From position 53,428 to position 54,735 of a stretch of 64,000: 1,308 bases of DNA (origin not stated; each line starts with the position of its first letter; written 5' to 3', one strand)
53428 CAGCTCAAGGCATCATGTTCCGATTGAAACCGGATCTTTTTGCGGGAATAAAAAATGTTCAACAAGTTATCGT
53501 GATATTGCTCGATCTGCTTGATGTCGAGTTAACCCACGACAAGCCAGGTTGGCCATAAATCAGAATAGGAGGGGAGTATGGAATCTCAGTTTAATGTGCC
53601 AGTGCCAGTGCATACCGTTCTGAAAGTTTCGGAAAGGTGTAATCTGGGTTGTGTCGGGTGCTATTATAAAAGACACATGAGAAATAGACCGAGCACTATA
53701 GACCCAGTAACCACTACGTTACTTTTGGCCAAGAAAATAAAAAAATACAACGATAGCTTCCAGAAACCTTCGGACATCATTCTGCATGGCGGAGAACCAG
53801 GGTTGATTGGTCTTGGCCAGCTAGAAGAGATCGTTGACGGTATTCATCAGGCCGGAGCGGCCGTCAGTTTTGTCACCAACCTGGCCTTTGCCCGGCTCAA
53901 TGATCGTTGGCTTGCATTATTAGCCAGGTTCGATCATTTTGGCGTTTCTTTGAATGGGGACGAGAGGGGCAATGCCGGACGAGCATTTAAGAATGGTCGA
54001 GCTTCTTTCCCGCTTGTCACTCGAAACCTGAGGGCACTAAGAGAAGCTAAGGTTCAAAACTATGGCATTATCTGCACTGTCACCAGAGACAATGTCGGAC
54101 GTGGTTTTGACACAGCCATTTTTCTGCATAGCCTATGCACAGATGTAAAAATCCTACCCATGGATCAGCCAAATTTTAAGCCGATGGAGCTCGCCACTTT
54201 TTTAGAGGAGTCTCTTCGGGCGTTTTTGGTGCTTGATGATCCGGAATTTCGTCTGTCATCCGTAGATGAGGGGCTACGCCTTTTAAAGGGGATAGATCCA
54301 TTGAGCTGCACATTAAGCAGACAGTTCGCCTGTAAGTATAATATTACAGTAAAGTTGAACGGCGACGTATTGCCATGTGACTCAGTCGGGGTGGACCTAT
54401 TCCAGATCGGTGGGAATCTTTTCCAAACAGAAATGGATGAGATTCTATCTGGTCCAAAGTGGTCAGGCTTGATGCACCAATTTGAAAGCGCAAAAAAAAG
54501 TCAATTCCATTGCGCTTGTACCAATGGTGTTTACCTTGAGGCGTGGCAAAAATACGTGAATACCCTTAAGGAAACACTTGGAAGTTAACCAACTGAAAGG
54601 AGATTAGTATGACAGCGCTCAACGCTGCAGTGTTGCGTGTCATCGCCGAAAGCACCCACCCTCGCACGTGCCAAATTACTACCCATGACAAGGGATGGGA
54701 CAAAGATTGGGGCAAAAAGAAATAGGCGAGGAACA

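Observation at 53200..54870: Compositionally foreign radical SAM/SPASM island with two small ORFs sharing a THDK-x-GW core: candidate RiPP cluster making a Lys/Trp cross-linked peptide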

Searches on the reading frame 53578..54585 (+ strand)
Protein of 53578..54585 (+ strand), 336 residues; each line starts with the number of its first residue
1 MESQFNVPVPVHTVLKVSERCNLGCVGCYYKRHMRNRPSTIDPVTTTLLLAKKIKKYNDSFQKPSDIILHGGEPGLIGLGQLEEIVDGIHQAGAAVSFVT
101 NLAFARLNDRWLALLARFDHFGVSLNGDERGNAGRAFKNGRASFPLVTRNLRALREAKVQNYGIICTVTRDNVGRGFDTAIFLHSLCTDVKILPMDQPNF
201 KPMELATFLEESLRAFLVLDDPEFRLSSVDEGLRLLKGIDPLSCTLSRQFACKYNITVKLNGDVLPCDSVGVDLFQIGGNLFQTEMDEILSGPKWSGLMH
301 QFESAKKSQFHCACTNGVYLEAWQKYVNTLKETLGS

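Call 4: search_protein_families(library=pfam, proteins=[window:53578-54585:+], max_evalue=1)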
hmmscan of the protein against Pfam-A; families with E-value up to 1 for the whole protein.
window:53578-54585:+ (336 aa): 3 families
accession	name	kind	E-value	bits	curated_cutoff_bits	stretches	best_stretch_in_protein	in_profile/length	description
PF04055.27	Radical_SAM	-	1e-09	39.2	29.5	1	16-165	2-148/166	Radical SAM superfamily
PF13186.11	SPASM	-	0.00022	21.9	21.5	1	252-303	4-52/67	Iron-sulfur cluster-binding domain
PF13353.11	Fer4_12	-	0.00072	20.3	22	1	19-119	13-110/137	4Fe-4S single cluster domain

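Call 5: search_protein_families(library=ncbifam, proteins=[window:53578-54585:+], max_evalue=1)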
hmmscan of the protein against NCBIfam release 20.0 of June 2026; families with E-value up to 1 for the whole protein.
window:53578-54585:+ (336 aa): 43 families (the best 25 are shown)
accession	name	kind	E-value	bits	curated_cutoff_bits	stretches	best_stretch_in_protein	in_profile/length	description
TIGR03942.1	sulfatase_rSAM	equivalog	4.5e-27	95.1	349.45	1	16-320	6-317/363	anaerobic sulfatase maturase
TIGR04269.1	SAM_SPASM_FxsB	subfamily_domain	1.7e-20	73.4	370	1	14-172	5-174/363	FxsB family cyclophane-forming radical SAM/SPASM peptide maturase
NF041298.1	rSAM_mat_DynA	equivalog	1.8e-18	66.7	450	2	13-196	3-187/356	dynobactin maturation radical SAM/SPASM protein DynA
NF041707.1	rSAM_YhhB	equivalog_domain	1.8e-17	63.3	445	1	14-169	5-170/369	cyclophane-forming radical SAM/SPASM peptide maturase YhhB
NF041718.1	rSAM_phane_AMC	equivalog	2.5e-17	63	425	1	12-188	7-180/362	cyclophane-forming radical SAM peptide maturase AmcB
NF010321.0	PRK13758.1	equivalog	1.5e-13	50.6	441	1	17-312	11-324/370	anaerobic sulfatase-maturase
TIGR04163.1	rSAM_cobopep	equivalog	2.3e-13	49.7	375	1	15-185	68-237/428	peptide-modifying radical SAM enzyme CbpB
NF047865.1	rSAM_PapB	equivalog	3.1e-12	46.4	340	1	15-214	7-207/330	PapB family radical SAM/SPASM ranthipeptide maturase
NF010308.0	PRK13745.1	equivalog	6.7e-11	41.7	484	2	10-185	12-192/412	anaerobic sulfatase-maturation protein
TIGR04148.1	GG_samocin_CFB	equivalog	3.3e-10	39.7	300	1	14-156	20-172/411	radical SAM peptide maturase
NF038283.1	viperin_w_prok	equivalog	7.1e-10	38.5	180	1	17-158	8-151/281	viperin family antiviral radical SAM protein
NF041300.1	rSAM_mat_DarW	exception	3.1e-09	36.2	650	1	13-293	43-336/415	radical SAM/SPASM peptide maturase DarW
NF045574.1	sacti_mat_StsB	exception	3.9e-09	35.9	625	1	17-316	102-384/466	StsB family radical SAM/SPASM domain sactipeptide maturase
TIGR04261.1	rSAM_GlyRichRpt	subfamily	2.8e-07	29.9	310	1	19-173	5-163/363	cyclophane-forming radical SAM/SPASM peptide maturase GrrM/OscB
TIGR04496.1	rSAM_XyeB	equivalog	9.2e-07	27.9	450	1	13-176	6-183/385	cyclophane-forming radical SAM/SPASM peptide maturase XyeB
NF033640.1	N_Twi_rSAM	subfamily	3.7e-06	26.3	170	1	12-178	112-290/398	twitch domain-containing radical SAM protein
NF038005.1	rSAM_mat_DarE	equivalog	6.4e-06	25.2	650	2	13-171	76-233/432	darobactin maturation radical SAM/SPASM protein DarE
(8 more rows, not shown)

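Call 6: find_homologous_proteins(query=window:53578-54585:+)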
Query window:53578-54585:+ (336 aa): 4 proteins with E <= 0.001 among 3332 candidates.
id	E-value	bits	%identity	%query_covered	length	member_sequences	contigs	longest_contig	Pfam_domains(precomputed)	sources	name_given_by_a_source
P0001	1.2e-202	690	100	90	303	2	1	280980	-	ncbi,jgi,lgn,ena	-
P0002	1.6e-113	397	55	98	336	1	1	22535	PF13186.12,PF04055.28,PF13353.12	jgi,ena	-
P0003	2.2e-5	42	25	90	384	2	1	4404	PF13186.12,PF04055.28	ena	-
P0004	4.0e-5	41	27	81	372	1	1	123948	PF13186.12,PF04055.28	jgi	jgi:uncharacterized protein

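Call 7: find_related_loci(query=window:53578-54585:+, collection=genome_contigs, flank=5000)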
Query window:53578-54585:+ (336 aa) in genome_contigs; peptide patterns used: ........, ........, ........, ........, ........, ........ (x = any residue, [..] = any of these).
36 stretches matched a pattern, but none encodes a relative of the query by tblastn (E <= 1e-3).

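Call 8: find_encoding_contigs(protein=P0002, flank=6000)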
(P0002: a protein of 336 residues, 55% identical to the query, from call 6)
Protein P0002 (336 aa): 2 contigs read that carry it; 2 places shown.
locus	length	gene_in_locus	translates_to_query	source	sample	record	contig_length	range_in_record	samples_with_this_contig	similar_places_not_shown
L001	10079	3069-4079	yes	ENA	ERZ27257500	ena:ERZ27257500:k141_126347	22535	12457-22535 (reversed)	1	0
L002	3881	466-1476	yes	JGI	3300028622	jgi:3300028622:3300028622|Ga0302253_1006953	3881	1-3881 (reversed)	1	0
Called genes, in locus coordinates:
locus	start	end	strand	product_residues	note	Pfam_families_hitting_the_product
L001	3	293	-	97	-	?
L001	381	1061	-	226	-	PF01479:S4, PF00849:PseudoU_synth_2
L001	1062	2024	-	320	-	PF01544:CorA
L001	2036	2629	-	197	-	-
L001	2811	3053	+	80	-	-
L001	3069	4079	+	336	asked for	PF04055:Radical_SAM (weak), PF13353:Fer4_12 (weak), PF13186:SPASM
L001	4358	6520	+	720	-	-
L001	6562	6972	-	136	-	PF16320:Ribosomal_L12_N, PF00542:Ribosomal_L12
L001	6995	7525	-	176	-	PF00466:Ribosomal_L10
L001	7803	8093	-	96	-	-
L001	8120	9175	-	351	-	PF02618:YceG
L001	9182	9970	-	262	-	PF00561:Abhydrolase_1, PF12146:Hydrolase_4 (weak), PF12697:Abhydrolase_6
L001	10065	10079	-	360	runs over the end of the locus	PF00483:NTP_transferase, PF12804:NTP_transf_3 (weak), PF22640:ManC_GMP_beta-helix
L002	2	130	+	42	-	?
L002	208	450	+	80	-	-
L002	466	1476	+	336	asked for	PF04055:Radical_SAM (weak), PF13353:Fer4_12 (weak), PF13186:SPASM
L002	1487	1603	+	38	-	-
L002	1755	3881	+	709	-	?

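Call 9: find_encoding_contigs(protein=P0001, flank=3000, max_places=3)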
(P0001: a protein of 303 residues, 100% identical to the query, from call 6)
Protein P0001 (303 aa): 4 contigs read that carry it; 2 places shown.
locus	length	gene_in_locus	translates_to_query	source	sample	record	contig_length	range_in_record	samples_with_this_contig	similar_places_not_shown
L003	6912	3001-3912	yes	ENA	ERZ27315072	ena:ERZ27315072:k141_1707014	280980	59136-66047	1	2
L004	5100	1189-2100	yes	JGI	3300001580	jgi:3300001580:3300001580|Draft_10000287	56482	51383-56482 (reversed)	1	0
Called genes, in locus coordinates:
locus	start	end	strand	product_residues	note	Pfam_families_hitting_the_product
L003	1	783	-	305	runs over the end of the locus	PF01745:IPT, PF01715:IPPT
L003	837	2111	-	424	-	PF00919:UPF0004, PF04055:Radical_SAM, PF01938:TRAM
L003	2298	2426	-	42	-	-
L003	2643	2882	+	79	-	-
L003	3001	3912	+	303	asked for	-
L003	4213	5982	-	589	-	PF07973:tRNA_SAD, PF00587:tRNA-synt_2b, PF03129:HGTP_anticodon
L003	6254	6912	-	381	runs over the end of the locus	PF21110:GlxA (weak)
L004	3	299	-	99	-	?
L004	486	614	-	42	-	-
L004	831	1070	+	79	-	-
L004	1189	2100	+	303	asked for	-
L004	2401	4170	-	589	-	PF07973:tRNA_SAD, PF00587:tRNA-synt_2b, PF03129:HGTP_anticodon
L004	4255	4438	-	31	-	-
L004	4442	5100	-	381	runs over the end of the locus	PF21110:GlxA (weak)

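Call 14: find_encoding_contigs(protein=P0004, flank=4000, max_places=2)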
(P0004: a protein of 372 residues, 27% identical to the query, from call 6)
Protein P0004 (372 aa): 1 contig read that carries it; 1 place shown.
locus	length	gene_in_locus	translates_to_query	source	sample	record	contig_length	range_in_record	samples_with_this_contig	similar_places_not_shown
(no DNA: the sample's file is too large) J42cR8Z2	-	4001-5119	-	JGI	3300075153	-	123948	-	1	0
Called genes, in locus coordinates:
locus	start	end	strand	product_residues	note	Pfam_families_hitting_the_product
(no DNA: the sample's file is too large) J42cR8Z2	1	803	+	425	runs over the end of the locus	-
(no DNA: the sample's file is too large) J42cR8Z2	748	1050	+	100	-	-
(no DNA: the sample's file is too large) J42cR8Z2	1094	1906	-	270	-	PF02900:LigB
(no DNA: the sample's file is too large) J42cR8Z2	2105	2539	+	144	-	-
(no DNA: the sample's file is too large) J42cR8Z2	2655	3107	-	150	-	-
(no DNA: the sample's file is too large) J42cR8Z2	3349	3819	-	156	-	PF00583:Acetyltransf_1, PF13673:Acetyltransf_10, PF13508:Acetyltransf_7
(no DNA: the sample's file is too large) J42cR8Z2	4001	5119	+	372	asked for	PF04055:Radical_SAM, PF13186:SPASM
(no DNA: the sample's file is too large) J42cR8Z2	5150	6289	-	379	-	-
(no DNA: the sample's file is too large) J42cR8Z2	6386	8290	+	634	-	PF18998:Flg_new_2, PF00544:Pectate_lyase_4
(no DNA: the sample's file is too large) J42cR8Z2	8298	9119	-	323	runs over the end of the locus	PF10609:ParA, PF13614:AAA_31, PF00142:Fer4_NifH (faint), PF01656:CbiA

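Call 15: find_encoding_contigs(protein=P0003, flank=4000, max_places=2)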
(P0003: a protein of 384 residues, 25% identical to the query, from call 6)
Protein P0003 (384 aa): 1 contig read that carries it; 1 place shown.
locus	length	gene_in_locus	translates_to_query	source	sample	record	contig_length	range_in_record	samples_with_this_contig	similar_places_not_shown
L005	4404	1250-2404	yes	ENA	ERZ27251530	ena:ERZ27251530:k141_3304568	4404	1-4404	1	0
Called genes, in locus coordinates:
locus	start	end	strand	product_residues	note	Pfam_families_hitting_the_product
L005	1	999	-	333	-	?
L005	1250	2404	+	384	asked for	PF04055:Radical_SAM, PF13186:SPASM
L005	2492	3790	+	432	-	-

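Call 21: find_related_loci(query=A1, collection=metagenome_contigs, flank=5000)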
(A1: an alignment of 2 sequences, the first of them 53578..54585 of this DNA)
Query A1 (336 aa) in metagenome_contigs; peptide patterns used: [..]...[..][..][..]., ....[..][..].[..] (x = any residue, [..] = any of these).
600 stretches matched a pattern (row limit reached: there are more); 1 encode a relative of the query (tblastn E <= 1e-3); 1 distinct loci.
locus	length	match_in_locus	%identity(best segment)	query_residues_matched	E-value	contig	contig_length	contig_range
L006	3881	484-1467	55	9-336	1e-122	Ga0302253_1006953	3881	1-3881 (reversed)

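Call 28: list_cluster_members(proteins=[P0001, P0005, P0002])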
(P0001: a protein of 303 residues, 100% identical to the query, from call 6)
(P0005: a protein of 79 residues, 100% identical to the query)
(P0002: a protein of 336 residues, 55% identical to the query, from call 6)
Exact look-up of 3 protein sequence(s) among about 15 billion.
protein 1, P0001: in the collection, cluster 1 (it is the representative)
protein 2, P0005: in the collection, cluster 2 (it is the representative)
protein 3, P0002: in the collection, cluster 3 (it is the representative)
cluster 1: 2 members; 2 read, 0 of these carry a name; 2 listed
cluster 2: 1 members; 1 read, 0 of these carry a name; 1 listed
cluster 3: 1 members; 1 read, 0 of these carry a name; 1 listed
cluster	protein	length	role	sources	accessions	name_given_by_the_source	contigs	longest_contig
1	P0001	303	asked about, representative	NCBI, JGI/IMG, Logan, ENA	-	-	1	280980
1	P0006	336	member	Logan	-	-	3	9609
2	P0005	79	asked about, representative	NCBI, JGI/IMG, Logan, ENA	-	-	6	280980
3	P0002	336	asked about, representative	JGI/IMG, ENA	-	-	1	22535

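Call 30: search_protein_representatives(alignment_id=A1)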
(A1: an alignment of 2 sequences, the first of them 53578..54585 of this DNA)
Query: 2 sequences, 339 profile positions. Proteins with E-value up to 0.001 (for the whole library): 4580; up to 1e-10: 600; up to 1e-30: 2. The best 150 are listed.
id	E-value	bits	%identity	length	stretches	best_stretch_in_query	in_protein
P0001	2.5e-184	628.3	-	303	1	34-337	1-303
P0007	6.4e-34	133.8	-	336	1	10-297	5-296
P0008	2.7e-25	105.5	-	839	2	13-153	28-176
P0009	3.3e-23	98.6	-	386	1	16-301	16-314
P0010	1.3e-22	96.7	-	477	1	13-312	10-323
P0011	7.3e-22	94.2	-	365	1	12-314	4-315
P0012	1.5e-21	93.2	-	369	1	13-296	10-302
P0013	2.5e-21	92.4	-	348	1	19-301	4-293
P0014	4.8e-21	91.5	-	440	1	14-309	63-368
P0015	6.4e-21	91.1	-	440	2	14-309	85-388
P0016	1.0e-20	90.4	-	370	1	6-306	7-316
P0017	1.4e-20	89.9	-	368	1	13-304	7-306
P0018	2.2e-20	89.4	-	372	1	14-321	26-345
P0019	4.2e-20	88.4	-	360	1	14-315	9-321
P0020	4.2e-20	88.4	-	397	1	14-315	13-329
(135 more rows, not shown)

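Call 32: find_encoding_contigs(protein=P0007, flank=5000)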
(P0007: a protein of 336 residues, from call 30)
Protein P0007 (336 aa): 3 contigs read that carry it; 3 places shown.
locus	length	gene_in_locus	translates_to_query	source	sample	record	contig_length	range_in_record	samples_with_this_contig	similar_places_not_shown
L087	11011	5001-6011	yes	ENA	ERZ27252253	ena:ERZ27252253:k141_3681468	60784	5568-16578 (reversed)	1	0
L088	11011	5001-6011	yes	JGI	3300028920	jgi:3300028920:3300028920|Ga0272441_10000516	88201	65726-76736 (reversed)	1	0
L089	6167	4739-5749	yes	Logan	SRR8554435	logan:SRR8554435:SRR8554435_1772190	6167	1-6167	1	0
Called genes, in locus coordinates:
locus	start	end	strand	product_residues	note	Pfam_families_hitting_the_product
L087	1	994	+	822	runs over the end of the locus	PF01326:PPDK_N, PF00391:PEP-utilizers, PF02896:PEP-utilizers_C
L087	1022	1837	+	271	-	PF17278:DUF5343 (weak)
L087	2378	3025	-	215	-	PF02592:Vut_1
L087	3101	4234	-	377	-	PF02481:DNA_processg_A, PF17782:WHD_DprA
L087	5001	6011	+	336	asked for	PF04055:Radical_SAM (weak)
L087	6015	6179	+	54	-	-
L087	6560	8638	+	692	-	PF13620:CarboxypepD_reg, PF07819:PGAP1 (faint), PF02450:LCAT, PF24096:DUF7379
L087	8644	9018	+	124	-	-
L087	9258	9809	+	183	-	-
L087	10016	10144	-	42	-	-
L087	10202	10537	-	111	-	-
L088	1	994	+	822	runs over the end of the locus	PF01326:PPDK_N, PF00391:PEP-utilizers, PF02896:PEP-utilizers_C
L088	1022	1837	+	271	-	PF17278:DUF5343 (weak)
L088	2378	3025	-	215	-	PF02592:Vut_1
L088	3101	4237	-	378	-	PF02481:DNA_processg_A, PF17782:WHD_DprA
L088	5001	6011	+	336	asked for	PF04055:Radical_SAM (weak)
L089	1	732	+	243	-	?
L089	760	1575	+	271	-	PF17278:DUF5343 (weak)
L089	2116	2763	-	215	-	PF02592:Vut_1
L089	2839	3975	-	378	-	PF02481:DNA_processg_A, PF17782:WHD_DprA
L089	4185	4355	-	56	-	-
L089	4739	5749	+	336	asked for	PF04055:Radical_SAM (weak)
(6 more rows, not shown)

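Call 36: search_solved_structures(query=A1, max_evalue=0.001, show_alignments=2)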
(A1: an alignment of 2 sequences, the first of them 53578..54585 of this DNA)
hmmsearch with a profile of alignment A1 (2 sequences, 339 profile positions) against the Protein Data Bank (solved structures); distinct sequences matched with E-value up to 0.001: 3.
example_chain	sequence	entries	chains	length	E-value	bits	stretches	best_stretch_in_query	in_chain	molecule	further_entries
9gm3_A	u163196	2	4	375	3.4e-12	49.2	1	14-168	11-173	ChlB radical SAM domain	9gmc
4k37_A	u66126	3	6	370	3.2e-10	42.7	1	16-303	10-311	Anaerobic sulfatase-maturating enzyme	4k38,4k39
4k36_A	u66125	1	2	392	3.9e-10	42.4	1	16-303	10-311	Anaerobic sulfatase-maturating enzyme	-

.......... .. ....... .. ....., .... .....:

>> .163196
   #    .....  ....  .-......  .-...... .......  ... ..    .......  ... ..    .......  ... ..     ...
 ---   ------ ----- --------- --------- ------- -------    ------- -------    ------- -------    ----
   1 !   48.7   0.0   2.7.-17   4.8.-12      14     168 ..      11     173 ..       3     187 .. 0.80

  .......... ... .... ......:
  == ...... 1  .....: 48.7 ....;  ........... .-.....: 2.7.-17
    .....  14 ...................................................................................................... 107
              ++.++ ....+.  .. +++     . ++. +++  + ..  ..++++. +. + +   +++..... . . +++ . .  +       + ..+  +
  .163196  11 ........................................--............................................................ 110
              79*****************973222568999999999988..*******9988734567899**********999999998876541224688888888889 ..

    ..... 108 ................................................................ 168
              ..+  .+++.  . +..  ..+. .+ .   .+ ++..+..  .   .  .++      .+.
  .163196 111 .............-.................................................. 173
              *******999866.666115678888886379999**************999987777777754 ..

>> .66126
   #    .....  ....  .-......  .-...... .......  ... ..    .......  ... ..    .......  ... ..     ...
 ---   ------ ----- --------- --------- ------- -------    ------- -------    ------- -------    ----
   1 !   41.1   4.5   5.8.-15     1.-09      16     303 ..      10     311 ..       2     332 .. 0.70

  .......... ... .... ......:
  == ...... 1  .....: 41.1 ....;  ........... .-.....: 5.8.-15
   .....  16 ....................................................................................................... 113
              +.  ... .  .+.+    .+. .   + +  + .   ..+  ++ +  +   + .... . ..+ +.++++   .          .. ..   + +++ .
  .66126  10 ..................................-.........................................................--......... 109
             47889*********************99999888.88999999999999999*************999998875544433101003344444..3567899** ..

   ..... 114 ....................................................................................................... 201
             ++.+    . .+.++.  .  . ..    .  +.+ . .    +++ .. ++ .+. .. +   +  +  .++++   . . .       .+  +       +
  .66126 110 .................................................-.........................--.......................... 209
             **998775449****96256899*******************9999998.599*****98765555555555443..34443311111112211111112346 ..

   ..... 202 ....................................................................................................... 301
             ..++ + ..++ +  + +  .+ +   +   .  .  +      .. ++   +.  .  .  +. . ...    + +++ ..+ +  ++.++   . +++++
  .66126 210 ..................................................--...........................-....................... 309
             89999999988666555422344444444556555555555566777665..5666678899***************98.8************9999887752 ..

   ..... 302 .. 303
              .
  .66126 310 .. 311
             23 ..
